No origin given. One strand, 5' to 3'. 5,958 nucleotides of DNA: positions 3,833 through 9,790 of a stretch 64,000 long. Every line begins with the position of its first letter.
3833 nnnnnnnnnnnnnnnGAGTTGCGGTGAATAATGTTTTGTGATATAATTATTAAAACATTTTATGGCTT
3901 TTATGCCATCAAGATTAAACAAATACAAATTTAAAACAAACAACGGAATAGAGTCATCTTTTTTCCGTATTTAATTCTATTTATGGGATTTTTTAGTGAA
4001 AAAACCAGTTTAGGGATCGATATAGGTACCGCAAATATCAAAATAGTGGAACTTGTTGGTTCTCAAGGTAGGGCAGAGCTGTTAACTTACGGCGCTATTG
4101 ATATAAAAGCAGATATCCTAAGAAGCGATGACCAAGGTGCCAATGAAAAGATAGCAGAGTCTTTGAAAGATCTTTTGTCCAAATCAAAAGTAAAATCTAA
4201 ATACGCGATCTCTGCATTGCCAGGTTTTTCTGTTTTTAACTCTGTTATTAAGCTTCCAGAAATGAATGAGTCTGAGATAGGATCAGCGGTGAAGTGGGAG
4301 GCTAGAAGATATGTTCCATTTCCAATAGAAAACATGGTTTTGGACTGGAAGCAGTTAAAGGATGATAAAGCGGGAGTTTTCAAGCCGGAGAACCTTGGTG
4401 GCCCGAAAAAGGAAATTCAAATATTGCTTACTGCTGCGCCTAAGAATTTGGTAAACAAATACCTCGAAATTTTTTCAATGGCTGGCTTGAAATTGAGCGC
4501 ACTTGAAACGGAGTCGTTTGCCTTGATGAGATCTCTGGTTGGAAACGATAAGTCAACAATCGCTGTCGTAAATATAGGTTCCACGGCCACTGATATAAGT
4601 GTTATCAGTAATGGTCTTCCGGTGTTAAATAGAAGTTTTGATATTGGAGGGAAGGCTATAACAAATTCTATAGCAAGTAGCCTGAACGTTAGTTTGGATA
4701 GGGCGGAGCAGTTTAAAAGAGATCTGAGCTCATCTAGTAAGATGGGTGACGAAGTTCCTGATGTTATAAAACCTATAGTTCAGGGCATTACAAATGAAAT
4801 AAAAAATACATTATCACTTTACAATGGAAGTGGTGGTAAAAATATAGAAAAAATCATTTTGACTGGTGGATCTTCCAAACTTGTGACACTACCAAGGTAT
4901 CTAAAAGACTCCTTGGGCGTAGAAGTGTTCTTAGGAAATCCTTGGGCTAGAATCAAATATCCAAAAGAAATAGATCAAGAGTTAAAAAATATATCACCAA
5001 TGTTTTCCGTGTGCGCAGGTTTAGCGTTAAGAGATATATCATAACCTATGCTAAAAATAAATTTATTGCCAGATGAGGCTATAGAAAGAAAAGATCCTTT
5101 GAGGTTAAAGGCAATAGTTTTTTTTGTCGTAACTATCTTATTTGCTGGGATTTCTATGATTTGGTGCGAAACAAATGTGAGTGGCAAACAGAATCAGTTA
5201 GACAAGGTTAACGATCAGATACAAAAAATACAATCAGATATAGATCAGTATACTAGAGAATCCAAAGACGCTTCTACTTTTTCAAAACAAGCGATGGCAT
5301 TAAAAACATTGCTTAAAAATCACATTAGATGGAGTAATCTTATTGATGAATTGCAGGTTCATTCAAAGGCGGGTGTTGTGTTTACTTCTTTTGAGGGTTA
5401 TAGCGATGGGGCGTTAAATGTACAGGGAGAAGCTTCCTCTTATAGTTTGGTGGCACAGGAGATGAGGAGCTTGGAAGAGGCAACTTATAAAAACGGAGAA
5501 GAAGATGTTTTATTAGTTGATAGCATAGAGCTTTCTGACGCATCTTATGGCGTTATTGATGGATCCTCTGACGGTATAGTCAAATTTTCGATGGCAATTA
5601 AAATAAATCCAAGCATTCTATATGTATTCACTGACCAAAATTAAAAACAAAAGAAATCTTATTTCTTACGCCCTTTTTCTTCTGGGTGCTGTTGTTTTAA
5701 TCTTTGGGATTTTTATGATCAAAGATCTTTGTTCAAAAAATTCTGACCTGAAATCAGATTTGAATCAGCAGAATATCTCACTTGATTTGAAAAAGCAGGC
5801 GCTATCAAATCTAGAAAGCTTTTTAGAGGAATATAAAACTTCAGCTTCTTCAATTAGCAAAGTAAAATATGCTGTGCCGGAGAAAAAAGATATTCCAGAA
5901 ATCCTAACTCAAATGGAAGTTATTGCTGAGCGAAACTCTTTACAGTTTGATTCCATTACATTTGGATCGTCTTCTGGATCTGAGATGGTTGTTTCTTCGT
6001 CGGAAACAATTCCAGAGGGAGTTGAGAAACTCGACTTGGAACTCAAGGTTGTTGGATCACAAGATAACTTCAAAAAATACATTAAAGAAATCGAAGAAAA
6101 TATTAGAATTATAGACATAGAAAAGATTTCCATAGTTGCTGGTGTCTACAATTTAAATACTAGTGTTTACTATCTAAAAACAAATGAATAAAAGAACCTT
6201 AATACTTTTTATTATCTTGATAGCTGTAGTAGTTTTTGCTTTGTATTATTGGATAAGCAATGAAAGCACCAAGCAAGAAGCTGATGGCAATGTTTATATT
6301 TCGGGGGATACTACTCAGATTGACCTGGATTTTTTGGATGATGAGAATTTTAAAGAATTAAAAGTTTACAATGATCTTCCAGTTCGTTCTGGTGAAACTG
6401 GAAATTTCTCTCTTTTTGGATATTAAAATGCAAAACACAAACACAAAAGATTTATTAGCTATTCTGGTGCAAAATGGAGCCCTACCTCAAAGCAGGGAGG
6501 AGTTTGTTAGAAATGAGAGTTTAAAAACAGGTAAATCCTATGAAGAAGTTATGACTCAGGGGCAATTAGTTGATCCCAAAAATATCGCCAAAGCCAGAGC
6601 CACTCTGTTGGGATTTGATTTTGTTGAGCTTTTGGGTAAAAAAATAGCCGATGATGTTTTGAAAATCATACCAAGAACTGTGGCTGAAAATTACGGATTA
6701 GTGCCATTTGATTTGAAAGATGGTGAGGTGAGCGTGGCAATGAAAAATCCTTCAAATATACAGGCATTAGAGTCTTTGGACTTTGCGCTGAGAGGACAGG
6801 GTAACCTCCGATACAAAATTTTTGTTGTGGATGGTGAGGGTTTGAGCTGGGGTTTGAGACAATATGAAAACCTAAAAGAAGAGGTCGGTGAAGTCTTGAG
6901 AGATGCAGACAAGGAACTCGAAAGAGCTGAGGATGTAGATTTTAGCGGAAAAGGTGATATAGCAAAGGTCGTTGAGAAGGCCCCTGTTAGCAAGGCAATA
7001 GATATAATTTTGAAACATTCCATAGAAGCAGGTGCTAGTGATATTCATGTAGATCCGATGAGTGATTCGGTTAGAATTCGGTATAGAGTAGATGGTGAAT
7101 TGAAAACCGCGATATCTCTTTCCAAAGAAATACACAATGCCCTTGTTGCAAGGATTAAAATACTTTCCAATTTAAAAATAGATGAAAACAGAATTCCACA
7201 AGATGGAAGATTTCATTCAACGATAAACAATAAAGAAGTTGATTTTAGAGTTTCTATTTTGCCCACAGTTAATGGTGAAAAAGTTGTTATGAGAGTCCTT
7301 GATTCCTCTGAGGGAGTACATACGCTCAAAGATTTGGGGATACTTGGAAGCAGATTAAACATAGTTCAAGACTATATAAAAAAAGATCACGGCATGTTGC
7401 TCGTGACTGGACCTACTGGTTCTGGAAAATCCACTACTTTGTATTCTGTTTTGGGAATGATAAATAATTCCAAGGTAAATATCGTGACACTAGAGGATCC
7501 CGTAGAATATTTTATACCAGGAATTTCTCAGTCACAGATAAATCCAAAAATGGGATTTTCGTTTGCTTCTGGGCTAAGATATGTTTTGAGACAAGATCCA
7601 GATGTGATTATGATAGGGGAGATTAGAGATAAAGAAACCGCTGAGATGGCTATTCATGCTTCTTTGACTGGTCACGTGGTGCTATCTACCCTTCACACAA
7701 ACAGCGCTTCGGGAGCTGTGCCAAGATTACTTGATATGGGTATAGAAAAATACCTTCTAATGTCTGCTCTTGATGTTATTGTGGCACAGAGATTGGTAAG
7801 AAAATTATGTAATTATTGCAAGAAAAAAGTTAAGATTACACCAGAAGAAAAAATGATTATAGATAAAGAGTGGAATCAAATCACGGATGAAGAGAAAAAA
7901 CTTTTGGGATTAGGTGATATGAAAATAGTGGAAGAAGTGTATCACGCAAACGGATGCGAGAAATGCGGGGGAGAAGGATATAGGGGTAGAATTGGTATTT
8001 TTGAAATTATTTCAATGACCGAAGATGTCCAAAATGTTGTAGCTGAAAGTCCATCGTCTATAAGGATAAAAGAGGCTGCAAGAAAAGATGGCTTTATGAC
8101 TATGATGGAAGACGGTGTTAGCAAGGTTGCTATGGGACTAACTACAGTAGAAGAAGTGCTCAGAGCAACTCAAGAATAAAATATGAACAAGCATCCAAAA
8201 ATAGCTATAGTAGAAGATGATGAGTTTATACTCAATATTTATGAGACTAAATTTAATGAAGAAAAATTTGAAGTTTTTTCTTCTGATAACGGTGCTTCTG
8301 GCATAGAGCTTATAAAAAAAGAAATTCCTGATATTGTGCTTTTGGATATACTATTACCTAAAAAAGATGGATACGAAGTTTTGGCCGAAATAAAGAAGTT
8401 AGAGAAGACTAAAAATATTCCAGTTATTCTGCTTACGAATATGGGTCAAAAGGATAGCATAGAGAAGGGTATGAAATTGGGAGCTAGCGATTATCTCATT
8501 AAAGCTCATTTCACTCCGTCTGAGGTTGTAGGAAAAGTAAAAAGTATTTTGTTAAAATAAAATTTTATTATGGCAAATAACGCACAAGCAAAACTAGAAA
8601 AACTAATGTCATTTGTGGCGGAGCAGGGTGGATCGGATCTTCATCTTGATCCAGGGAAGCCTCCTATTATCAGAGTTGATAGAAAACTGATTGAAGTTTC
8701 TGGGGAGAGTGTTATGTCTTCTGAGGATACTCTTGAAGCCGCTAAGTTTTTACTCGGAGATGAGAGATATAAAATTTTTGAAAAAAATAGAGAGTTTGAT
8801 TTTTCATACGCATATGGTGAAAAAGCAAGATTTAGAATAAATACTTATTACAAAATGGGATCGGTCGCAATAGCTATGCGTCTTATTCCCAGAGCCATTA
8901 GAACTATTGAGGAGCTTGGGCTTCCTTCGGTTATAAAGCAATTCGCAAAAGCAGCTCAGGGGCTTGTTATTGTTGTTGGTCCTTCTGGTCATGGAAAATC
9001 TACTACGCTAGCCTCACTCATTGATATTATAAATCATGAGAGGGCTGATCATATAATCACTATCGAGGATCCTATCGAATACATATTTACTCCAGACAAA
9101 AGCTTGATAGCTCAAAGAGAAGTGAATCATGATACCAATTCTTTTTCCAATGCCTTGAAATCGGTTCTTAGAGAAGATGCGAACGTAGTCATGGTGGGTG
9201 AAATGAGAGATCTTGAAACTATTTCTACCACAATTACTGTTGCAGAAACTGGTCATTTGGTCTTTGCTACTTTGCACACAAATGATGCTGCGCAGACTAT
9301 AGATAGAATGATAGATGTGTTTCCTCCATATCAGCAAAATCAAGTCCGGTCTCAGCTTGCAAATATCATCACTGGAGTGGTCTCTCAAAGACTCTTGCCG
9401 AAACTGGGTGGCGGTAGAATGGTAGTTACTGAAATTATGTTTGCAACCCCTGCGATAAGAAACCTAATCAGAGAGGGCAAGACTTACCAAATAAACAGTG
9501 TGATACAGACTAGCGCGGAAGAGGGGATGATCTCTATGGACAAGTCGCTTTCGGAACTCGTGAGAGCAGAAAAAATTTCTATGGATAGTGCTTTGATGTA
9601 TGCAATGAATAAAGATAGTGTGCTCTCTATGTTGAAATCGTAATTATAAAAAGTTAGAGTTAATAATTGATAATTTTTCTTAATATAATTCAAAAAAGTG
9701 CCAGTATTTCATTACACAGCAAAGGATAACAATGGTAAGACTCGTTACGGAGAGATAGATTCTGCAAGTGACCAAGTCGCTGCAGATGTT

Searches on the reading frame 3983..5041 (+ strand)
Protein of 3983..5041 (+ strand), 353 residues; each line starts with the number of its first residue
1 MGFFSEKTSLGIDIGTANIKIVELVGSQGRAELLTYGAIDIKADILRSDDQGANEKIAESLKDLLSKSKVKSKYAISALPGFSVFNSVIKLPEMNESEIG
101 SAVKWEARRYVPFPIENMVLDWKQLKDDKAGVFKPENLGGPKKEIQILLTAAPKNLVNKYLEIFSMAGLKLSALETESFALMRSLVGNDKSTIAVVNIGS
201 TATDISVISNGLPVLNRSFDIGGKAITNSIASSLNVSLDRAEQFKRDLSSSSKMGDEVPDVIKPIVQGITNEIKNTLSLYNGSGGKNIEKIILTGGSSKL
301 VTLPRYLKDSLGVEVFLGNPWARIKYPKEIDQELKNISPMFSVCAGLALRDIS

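Call 74: search_protein_families(library=pfam, proteins=[window:3983-5041:+], max_evalue=0.001)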
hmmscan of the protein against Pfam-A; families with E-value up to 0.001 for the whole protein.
window:3983-5041:+ (353 aa): 5 families
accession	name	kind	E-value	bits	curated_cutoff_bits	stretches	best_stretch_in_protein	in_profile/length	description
PF11104.14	PilM_2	-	1.4e-52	179.2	27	1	11-351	1-339/340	Type IV pilus assembly protein PilM;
PF14450.12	FtsA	-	3.4e-16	60.2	31.8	1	194-342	1-123/127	Cell division protein FtsA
PF06723.19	MreB_Mbl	-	3.4e-09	36.4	27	0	194-232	148-186/327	MreB/Mbl protein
PF00022.25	Actin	-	9.6e-05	21.6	27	1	118-237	69-190/410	Actin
PF21522.3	MreB-like_C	-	0.00087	20.3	27.8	0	195-301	1-117/123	Archaeal actin homologue MreB-like, C-terminal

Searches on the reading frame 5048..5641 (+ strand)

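Call 74: search_protein_families(library=pfam, proteins=[window:5048-5641:+], max_evalue=0.001)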
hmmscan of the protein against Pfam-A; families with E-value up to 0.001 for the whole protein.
window:5048-5641:+ (198 aa): 1 family
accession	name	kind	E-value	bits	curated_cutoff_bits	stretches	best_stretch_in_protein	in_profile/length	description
PF05137.18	PilN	-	0.00014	22.3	22.8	1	98-161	2-61/78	Fimbrial assembly protein (PilN)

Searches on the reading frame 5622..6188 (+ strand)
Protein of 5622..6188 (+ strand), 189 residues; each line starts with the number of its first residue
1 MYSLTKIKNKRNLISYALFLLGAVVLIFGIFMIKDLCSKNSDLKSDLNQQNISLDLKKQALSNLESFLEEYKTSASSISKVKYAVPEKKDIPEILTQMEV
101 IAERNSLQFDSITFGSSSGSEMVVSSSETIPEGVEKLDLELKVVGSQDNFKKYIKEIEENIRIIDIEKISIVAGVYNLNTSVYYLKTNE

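Call 74: search_protein_families(library=pfam, proteins=[window:5622-6188:+], max_evalue=0.001)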
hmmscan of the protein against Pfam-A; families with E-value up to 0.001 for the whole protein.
window:5622-6188:+ (189 aa): 1 family
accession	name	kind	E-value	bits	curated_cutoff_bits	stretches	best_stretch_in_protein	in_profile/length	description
PF04350.18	PilO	-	1.2e-08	35.6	22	1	48-173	9-123/145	Pilus assembly protein, PilO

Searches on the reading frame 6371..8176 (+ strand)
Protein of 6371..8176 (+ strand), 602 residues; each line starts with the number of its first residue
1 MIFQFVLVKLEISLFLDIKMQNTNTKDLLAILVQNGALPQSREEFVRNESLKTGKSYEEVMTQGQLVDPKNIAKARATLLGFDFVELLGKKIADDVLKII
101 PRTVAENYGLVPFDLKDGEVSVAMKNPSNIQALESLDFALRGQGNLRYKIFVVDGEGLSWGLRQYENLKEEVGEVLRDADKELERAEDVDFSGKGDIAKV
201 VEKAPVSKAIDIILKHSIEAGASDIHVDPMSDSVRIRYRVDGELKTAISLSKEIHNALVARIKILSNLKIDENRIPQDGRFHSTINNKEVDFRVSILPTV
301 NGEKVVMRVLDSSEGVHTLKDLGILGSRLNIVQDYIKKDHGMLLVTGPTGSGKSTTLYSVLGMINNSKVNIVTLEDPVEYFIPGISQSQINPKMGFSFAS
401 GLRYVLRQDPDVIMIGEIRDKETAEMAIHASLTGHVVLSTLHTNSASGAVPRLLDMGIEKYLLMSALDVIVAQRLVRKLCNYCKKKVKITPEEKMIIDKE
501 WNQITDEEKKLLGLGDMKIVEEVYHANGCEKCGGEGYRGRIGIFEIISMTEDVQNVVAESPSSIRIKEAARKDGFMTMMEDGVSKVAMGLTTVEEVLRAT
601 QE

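Call 74: search_protein_families(library=pfam, proteins=[window:6371-8176:+], max_evalue=0.001)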
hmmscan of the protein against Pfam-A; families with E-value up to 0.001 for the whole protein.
window:6371-8176:+ (602 aa): 2 families
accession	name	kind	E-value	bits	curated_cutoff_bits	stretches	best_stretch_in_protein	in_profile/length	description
PF00437.27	T2SSE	-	1.3e-132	442.4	24.9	1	202-598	4-370/370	Type II/IV secretion system protein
PF05157.20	MshEN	-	1.4e-10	41.5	23.1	1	81-167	2-85/90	MshEN domain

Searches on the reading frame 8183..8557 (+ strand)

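Call 47: search_protein_families(library=pfam, proteins=[window:8183-8557:+], max_evalue=0.01)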
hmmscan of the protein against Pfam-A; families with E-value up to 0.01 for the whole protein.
window:8183-8557:+ (125 aa): 1 family
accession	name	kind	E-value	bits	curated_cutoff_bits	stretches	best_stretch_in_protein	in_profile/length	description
PF00072.30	Response_reg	-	7.1e-24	84.6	30.2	1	7-116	1-107/111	Response regulator receiver domain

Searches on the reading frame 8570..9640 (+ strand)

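Call 74: search_protein_families(library=pfam, proteins=[window:8570-9640:+], max_evalue=0.001)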
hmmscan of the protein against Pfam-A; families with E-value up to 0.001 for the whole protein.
window:8570-9640:+ (357 aa): 2 families
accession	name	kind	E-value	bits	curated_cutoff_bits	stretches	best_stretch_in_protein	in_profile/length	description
PF00437.27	T2SSE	-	8.1e-43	146.9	24.9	1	83-279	89-281/370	Type II/IV secretion system protein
PF13604.12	AAA_30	-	0.00014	22.1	27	0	121-157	9-45/191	AAA domain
